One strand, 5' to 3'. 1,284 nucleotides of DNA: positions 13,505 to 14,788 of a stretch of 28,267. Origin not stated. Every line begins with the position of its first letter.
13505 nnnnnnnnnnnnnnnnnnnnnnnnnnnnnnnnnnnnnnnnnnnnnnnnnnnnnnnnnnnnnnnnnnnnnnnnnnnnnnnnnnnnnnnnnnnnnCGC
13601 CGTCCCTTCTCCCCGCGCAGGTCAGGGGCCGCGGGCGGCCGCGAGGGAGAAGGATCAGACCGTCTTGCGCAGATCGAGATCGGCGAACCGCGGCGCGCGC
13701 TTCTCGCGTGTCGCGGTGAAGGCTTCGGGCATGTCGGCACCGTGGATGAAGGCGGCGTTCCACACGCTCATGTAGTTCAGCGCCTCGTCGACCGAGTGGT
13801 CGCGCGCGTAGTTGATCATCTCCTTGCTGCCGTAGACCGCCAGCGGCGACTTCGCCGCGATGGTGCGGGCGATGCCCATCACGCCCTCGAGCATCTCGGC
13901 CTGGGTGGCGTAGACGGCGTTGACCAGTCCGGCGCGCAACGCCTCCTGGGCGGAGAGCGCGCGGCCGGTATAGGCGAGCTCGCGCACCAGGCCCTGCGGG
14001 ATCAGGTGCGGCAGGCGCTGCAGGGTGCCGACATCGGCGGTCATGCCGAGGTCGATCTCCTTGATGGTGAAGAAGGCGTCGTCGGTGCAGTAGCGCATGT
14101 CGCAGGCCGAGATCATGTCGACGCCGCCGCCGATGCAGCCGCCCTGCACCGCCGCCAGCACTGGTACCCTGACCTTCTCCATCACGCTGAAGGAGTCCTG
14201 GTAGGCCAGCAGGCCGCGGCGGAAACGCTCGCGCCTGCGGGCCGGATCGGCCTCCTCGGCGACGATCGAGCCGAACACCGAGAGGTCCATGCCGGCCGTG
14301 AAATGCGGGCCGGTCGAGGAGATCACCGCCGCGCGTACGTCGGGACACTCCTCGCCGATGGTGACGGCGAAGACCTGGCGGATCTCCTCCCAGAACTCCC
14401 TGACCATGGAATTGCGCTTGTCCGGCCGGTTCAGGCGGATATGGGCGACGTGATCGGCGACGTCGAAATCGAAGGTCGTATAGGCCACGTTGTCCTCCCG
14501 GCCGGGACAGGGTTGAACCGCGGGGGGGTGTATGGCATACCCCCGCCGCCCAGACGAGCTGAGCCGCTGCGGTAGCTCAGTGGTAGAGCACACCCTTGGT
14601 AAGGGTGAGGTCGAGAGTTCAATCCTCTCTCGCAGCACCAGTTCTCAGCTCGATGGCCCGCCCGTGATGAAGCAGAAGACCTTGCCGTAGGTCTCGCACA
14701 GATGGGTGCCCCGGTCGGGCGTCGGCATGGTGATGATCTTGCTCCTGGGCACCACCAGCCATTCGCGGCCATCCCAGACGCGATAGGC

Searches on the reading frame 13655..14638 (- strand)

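Call 15: search_protein_families(library=pfam, proteins=[window:13655-14638:-], max_evalue=0.001)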
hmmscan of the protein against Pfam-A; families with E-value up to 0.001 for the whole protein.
window:13655-14638:- (327 aa): 2 families
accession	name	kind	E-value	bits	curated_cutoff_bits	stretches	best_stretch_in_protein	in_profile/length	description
PF00378.25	ECH_1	-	1.2e-41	143.2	27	1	62-320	4-250/251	Enoyl-CoA hydratase/isomerase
PF16113.10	ECH_2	-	1.1e-22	81.4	27.2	1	65-245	2-174/335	Enoyl-CoA hydratase/isomerase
